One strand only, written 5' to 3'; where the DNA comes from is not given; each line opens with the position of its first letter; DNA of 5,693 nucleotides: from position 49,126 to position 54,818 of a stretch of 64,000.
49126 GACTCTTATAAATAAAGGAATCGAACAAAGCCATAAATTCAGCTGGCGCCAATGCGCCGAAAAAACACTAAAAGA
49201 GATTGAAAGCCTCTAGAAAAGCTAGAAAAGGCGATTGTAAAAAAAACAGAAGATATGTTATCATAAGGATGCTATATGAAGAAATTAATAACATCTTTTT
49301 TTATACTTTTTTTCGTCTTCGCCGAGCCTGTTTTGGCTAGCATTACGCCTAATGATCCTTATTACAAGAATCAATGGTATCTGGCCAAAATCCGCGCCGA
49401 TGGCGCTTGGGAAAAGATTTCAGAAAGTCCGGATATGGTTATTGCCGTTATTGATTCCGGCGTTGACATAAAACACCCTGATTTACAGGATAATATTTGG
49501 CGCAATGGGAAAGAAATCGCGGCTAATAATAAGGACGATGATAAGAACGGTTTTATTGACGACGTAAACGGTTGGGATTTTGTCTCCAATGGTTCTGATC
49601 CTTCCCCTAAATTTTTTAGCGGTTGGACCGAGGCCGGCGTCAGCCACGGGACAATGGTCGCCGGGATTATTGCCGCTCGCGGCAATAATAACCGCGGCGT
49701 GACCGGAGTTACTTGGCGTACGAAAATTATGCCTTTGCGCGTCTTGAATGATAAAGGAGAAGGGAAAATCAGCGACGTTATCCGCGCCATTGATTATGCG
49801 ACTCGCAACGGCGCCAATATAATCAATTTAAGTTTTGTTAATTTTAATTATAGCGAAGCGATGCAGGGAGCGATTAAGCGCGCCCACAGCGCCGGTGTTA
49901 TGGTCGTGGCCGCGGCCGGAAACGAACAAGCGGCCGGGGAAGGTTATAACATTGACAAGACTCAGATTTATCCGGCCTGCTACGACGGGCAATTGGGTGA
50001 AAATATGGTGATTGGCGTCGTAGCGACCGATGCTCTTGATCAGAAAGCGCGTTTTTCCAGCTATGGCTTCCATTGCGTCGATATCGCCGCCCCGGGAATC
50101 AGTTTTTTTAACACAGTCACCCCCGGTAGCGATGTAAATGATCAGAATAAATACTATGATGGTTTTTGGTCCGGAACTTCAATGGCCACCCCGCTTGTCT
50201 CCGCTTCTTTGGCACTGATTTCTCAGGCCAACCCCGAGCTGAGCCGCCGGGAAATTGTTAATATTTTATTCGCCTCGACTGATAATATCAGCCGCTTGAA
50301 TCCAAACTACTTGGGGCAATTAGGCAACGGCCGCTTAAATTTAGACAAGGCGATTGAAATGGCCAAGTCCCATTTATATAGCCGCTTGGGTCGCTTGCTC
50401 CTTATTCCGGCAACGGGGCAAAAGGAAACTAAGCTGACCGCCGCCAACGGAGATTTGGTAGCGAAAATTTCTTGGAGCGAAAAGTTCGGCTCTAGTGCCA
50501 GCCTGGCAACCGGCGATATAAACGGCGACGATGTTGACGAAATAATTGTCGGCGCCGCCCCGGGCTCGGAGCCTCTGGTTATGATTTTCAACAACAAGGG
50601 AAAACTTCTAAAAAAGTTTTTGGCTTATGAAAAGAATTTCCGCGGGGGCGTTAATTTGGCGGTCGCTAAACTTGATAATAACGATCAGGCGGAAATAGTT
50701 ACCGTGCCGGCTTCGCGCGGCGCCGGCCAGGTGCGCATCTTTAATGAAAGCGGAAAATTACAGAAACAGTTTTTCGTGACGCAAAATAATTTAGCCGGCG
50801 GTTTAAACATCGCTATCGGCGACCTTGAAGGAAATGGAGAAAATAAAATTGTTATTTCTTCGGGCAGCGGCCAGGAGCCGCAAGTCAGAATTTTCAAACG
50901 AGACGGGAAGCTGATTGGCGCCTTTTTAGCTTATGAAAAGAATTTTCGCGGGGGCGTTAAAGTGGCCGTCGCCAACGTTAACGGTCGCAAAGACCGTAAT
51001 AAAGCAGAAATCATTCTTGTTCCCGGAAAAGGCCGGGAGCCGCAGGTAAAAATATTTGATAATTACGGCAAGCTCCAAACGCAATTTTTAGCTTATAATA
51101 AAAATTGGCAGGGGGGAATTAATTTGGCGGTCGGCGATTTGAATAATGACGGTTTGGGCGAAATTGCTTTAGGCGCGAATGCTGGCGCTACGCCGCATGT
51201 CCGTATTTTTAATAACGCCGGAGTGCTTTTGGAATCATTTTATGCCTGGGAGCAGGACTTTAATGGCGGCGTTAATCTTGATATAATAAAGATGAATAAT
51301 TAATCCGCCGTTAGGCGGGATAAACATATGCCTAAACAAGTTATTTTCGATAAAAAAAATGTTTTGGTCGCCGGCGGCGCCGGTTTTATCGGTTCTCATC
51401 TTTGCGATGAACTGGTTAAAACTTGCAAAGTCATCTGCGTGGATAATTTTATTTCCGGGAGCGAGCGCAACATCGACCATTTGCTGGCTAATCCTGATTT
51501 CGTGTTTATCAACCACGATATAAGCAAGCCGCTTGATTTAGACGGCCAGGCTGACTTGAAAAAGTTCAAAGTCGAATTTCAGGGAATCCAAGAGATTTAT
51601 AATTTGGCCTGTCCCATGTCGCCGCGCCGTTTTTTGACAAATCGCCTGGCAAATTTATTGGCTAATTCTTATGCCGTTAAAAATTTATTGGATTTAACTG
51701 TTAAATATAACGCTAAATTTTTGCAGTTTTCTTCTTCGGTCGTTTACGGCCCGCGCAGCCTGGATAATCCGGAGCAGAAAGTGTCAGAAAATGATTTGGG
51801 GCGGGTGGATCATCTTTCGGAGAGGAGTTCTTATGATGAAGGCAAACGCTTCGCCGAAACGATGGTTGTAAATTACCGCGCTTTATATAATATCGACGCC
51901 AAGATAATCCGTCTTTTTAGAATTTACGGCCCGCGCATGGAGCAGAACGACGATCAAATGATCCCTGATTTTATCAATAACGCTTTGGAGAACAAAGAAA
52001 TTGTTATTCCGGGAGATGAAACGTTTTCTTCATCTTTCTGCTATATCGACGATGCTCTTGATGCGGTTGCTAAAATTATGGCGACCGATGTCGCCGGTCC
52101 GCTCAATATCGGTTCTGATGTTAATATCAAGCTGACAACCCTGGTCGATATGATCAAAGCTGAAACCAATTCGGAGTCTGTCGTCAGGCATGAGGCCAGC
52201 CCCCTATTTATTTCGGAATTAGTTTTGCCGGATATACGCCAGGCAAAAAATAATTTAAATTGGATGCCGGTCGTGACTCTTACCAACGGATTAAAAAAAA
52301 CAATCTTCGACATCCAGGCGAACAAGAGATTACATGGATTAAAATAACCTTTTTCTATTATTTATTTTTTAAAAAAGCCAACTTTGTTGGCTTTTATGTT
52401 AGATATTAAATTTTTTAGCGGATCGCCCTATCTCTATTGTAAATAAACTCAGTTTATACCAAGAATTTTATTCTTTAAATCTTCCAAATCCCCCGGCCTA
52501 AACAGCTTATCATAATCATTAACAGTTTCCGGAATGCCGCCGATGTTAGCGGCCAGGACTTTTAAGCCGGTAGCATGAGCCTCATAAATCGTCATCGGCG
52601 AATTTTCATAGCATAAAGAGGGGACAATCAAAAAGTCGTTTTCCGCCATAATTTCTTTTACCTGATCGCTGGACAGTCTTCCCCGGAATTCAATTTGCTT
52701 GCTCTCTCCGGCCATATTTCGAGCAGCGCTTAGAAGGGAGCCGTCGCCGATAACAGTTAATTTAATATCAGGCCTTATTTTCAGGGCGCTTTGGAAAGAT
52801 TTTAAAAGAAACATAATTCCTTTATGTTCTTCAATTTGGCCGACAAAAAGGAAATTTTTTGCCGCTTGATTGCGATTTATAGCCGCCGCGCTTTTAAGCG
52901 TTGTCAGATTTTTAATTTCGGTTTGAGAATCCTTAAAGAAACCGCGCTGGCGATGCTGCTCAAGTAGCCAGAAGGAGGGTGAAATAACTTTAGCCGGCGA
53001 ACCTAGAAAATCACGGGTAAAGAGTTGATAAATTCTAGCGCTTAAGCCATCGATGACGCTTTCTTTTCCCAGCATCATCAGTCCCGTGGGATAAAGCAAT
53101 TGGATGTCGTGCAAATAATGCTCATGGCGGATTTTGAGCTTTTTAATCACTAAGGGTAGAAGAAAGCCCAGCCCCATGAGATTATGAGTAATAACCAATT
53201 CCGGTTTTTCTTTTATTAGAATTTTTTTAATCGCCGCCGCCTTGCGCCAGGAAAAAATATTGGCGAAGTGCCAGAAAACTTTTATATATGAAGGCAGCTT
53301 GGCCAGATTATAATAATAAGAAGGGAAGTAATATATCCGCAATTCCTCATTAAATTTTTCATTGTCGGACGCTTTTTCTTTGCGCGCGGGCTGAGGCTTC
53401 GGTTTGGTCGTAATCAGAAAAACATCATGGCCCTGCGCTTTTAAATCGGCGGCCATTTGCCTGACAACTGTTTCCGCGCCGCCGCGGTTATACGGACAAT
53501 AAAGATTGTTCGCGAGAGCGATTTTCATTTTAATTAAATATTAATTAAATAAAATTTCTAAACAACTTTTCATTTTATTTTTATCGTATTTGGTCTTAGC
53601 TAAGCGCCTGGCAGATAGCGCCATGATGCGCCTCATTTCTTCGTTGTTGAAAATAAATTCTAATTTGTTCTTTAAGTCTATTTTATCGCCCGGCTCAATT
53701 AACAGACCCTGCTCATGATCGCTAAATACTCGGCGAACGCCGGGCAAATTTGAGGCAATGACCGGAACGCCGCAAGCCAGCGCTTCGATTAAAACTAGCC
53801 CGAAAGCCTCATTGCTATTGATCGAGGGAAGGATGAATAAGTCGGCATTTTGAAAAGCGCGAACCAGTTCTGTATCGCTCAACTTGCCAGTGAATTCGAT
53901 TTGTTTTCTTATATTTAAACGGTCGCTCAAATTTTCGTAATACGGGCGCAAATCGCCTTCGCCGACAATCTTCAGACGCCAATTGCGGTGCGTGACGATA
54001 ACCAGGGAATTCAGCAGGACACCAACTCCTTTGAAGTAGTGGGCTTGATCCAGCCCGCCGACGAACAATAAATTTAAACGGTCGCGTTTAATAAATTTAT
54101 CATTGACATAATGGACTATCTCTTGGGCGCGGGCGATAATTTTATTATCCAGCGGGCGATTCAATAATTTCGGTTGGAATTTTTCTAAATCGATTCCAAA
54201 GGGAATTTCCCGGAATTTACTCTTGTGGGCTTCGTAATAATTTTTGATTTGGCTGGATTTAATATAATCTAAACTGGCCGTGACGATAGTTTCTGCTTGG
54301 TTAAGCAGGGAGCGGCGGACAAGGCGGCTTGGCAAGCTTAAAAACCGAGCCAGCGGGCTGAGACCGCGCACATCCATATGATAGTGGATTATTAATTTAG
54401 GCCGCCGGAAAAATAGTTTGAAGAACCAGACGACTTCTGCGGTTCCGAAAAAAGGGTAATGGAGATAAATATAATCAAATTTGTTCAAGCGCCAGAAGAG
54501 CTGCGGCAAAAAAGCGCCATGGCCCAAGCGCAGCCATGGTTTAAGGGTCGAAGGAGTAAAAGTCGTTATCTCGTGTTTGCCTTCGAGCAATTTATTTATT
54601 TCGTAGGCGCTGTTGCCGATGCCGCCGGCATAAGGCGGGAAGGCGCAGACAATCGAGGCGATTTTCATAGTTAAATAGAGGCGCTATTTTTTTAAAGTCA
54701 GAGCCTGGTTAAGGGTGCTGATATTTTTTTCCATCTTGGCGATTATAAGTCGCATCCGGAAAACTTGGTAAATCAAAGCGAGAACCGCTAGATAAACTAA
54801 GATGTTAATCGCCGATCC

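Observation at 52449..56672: Degenerate GspE/PilB-like ATPase translationally coupled to a GT2-DUF2304-GT4-GT4 operon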

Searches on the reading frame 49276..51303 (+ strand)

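Call 5: search_protein_families(library=pfam, proteins=[window:49276-51303:+], max_evalue=0.01)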
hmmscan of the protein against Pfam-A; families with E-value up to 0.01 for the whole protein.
window:49276-51303:+ (675 aa): 4 families
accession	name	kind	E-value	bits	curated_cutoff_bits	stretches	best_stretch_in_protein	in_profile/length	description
PF00082.27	Peptidase_S8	-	8.3e-51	173.4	21.8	1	54-337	4-275/288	Subtilase family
PF13517.12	FG-GAP_3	-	5.4e-09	36.9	26.9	0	578-631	9-60/61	FG-GAP-like repeat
PF01839.29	FG-GAP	-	1.5e-07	31.6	22.1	2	408-429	3-24/37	FG-GAP repeat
PF25292.1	Beta-prop_CGLA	-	0.0029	17.6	26.8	0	410-452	34-73/316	Lambda-carrageenase beta-propeller domain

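Call 69: search_protein_families(library=ncbifam, proteins=[window:49276-51303:+], max_evalue=0.001)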
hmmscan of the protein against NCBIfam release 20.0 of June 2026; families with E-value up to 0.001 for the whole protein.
window:49276-51303:+ (675 aa): 12 families
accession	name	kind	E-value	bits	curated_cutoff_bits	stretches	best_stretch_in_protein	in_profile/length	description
TIGR03921.1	T7SS_mycosin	equivalog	1e-47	163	278.75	2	120-363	48-288/353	type VII secretion-associated serine protease mycosin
NF033595.1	denti_PrtP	equivalog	2e-29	102.7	300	2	183-364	342-506/606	dentilisin complex serine proteinase subunit PrtP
NF049966.1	QH_SP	equivalog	2.1e-14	53.4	165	1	122-333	40-209/219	subtilisin-like serine protease QhpE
TIGR03895.1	protease_PatA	subfamily_domain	1.4e-11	43.9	421.05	1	124-365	1-230/606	PatA/PatG family cyanobactin maturation protease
NF040553.1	SGO_0316_fam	subfamily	8.1e-08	30.4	1400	1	45-225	279-470/1486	SGO_0316/SGO_0317 family LPXTG-anchored serine peptidase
NF052348.1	beta_propeller_lectin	domain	1.1e-06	28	200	1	408-656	93-327/337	beta propeller lectin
TIGR04131.1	Bac_Flav_CTERM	domain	1.3e-06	28.5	35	0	584-616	24-56/85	T9SS type B sorting domain-containing protein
NF040808.2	CspC_non_triad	exception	1.1e-05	24.2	675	1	53-219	97-279/556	bile acid germinant receptor pseudoprotease CspC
NF040809.1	germ_prot_CspBA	exception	9.2e-05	20.2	1250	1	54-218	654-825/1099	bifunctional germination protease/germinant receptor pseudoprotease CspBA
TIGR04183.1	Por_Secre_tail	domain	0.00012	22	23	0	472-504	9-41/72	T9SS type A sorting domain-containing protein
NF051851.1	AtpSerPepEprS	equivalog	0.00027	19.1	1700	0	281-338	282-340/988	autotransporter serine peptidase EprS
NF052323.1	T9SSA_dep_M6i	equivalog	0.0003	18.9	600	0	409-550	741-877/1043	T9SS-dependent M6-like inactivated metalloprotease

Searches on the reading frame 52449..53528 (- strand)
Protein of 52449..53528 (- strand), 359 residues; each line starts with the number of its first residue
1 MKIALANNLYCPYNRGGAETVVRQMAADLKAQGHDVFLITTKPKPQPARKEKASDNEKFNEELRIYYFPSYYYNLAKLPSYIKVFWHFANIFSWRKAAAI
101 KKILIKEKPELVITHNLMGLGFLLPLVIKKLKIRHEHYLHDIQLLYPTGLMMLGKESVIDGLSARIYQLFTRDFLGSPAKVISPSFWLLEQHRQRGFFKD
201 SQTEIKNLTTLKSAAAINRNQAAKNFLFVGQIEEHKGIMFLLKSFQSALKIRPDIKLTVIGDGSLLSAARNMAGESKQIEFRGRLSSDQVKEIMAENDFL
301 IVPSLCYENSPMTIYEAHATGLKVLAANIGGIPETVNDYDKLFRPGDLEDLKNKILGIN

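Call 4: search_protein_families(library=pfam, proteins=[window:52449-53528:-], max_evalue=0.01)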
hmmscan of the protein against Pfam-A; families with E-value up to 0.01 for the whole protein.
window:52449-53528:- (359 aa): 5 families
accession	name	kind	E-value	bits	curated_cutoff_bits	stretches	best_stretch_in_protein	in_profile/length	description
PF13692.12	Glyco_trans_1_4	-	8.3e-23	81.7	27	1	224-356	2-137/142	Glycosyl transferases group 1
PF00534.26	Glycos_transf_1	-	5.6e-22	78.5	26.4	1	217-355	9-152/172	Glycosyl transferases group 1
PF13439.12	Glyco_transf_4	-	1.5e-14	54.8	28.5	1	16-197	2-154/170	Glycosyltransferase Family 4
PF13579.12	Glyco_trans_4_4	-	2.8e-12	47.7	29.7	1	16-201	1-151/158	Glycosyl transferase 4-like domain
PF13477.12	Glyco_trans_4_2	-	0.0052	17.4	23.4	0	18-129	9-95/139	Glycosyl transferase 4-like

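Call 69: search_protein_families(library=ncbifam, proteins=[window:52449-53528:-], max_evalue=0.001)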
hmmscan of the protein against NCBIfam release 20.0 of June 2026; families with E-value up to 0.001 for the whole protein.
window:52449-53528:- (359 aa): 25 families
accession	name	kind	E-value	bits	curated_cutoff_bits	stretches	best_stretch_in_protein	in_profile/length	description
TIGR03088.1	stp2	hypoth_equivalog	6.2e-15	55.1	409.05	1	224-351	195-328/374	TIGR03088 family PEP-CTERM/XrtA system glycosyltransferase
NF047684.1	TeichurnBiosyTuaC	equivalog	1.5e-14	53.7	550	1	222-356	218-349/391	teichuronic acid biosynthesis protein TuaC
NF012028.0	PRK15484.1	subfamily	8.5e-13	48.1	618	1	213-339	183-319/380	lipopolysaccharide N-acetylglucosaminyltransferase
TIGR04157.1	glyco_rSAM_CFB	subfamily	1.6e-12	47.2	400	1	200-338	204-341/406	TIGR04157 family glycosyltransferase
TIGR03999.1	thiol_BshA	equivalog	5.3e-12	45.4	273.7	1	210-353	188-330/375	N-acetyl-alpha-D-glucosaminyl L-malate synthase BshA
TIGR02095.1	glgA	subfamily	3.4e-10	39.2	328.45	1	201-341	272-412/477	glycogen/starch synthase, ADP-glucose type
TIGR04063.1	stp3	hypoth_equivalog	1.3e-09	37.5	442.05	1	226-356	216-355/397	TIGR04063 family PEP-CTERM/XrtA system glycosyltransferase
NF007396.0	PRK09922.1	equivalog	3.2e-09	36.1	385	1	195-355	153-320/361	lipopolysaccharide 1,6-galactosyltransferase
TIGR02149.1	glgA_Coryne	subfamily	1.5e-08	34.2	302.4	1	216-338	197-324/391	glycogen synthase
NF046085.1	XrtY_assoc_Gly1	equivalog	2.7e-08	33.1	400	1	201-337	183-324/387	XrtY-associated glycosyltransferase XYAG1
NF041876.1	EPS_EpsE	equivalog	1.7e-07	30.9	400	1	219-339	210-337/389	exopolysaccharide biosynthesis GT4 family glycosyltransferase EpsE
TIGR04348.1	TIGR04348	equivalog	2.6e-07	30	300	1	212-353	123-269/310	selenoneine biosynthesis selenosugar synthase SenB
TIGR03449.1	mycothiol_MshA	equivalog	2.9e-07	29.8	462.5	1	219-338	216-344/406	D-inositol-3-phosphate glycosyltransferase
TIGR04047.1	MSMEG_0565_glyc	hypoth_equivalog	1.9e-06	27.2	259.85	1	220-341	190-320/373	MSMEG_0565 family glycosyltransferase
NF001906.0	PRK00654.2-5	equivalog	3.5e-06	26.2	870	1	220-341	299-419/485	glycogen synthase GlgA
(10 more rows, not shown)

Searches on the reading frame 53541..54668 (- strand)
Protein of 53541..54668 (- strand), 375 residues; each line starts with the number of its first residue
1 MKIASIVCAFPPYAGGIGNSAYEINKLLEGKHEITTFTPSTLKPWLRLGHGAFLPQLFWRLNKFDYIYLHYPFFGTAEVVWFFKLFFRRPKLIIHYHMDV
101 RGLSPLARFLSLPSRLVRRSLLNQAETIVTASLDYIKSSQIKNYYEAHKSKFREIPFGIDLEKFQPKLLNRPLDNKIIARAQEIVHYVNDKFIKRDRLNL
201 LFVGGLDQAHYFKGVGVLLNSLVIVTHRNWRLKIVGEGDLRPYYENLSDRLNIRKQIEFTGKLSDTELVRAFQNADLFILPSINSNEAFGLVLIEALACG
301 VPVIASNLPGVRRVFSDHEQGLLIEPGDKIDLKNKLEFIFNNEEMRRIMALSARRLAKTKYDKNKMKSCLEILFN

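Call 4: search_protein_families(library=pfam, proteins=[window:53541-54668:-], max_evalue=0.01)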
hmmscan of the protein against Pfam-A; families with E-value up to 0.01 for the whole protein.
window:53541-54668:- (375 aa): 5 families
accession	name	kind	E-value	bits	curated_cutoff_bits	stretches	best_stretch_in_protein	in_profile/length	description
PF00534.26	Glycos_transf_1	-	2.5e-37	128.5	26.4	1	194-354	12-170/172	Glycosyl transferases group 1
PF13692.12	Glyco_trans_1_4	-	8.9e-31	107.5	27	1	199-341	3-141/142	Glycosyl transferases group 1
PF13524.12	Glyco_trans_1_2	-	5.9e-11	42.9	25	1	229-361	14-133/144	Glycosyl transferase-like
PF20706.3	GT4-conflict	-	5.3e-08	32.7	26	1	265-319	272-324/385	Family 4 Glycosyltransferase in conflict systems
PF13439.12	Glyco_transf_4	-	7.2e-07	29.8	28.5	1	42-163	49-170/170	Glycosyltransferase Family 4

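Call 69: search_protein_families(library=ncbifam, proteins=[window:53541-54668:-], max_evalue=0.001)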
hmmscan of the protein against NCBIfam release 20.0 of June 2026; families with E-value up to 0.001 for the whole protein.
window:53541-54668:- (375 aa): 39 families (the best 25 are shown)
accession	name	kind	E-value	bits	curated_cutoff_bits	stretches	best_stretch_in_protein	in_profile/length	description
TIGR03999.1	thiol_BshA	equivalog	3.7e-24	85.3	273.7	1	224-368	224-364/375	N-acetyl-alpha-D-glucosaminyl L-malate synthase BshA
TIGR03088.1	stp2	hypoth_equivalog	1.9e-23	83.1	409.05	1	146-374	156-370/374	TIGR03088 family PEP-CTERM/XrtA system glycosyltransferase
TIGR04157.1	glyco_rSAM_CFB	subfamily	8.3e-23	81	400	1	180-372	210-404/406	TIGR04157 family glycosyltransferase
TIGR03449.1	mycothiol_MshA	equivalog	9.2e-23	80.8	462.5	1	119-359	159-386/406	D-inositol-3-phosphate glycosyltransferase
NF041876.1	EPS_EpsE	equivalog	3e-22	79.4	400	1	211-365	225-384/389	exopolysaccharide biosynthesis GT4 family glycosyltransferase EpsE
NF046085.1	XrtY_assoc_Gly1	equivalog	1.8e-18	66.6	400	1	193-367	205-374/387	XrtY-associated glycosyltransferase XYAG1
NF047684.1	TeichurnBiosyTuaC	equivalog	6.4e-18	64.8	550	1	144-367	179-379/391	teichuronic acid biosynthesis protein TuaC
NF050063.1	ProtGlycPglJ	equivalog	1.2e-16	60.9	500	1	189-367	186-356/363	N-acetylgalactosamine-N,N'-diacetylbacillosaminyl-diphospho-undecaprenol 4-alpha-N-acetylgalactosaminyltransferase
NF038298.1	EPS_HpsO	equivalog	9.4e-16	57.6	575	1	192-364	196-374/388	hormogonium polysaccharide biosynthesis glycosyltransferase HpsO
NF050056.1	ProtGlycPglH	equivalog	1.2e-15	57.5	600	1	195-367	177-343/354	GalNAc-alpha-(1->4)-GalNAc-alpha-(1->3)-diNAcBac-PP-undecaprenol alpha-1,4-N-acetyl-D-galactosaminyltransferase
NF007396.0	PRK09922.1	equivalog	3.8e-15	55.6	385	1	194-361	179-347/361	lipopolysaccharide 1,6-galactosyltransferase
TIGR04047.1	MSMEG_0565_glyc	hypoth_equivalog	5.4e-15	55.3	259.85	1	200-361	196-360/373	MSMEG_0565 family glycosyltransferase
TIGR02149.1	glgA_Coryne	subfamily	6.8e-15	55.1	302.4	1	118-357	138-370/391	glycogen synthase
NF038229.1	Glyco4_Geo_Pelo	equivalog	2.4e-13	49.8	400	1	214-372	175-331/338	GPMC system family 4 glycosyltransferase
TIGR02472.1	sucr_P_syn_N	equivalog_domain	4.2e-13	48.9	576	1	273-360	339-424/439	sucrose-phosphate synthase, putative, glycosyltransferase domain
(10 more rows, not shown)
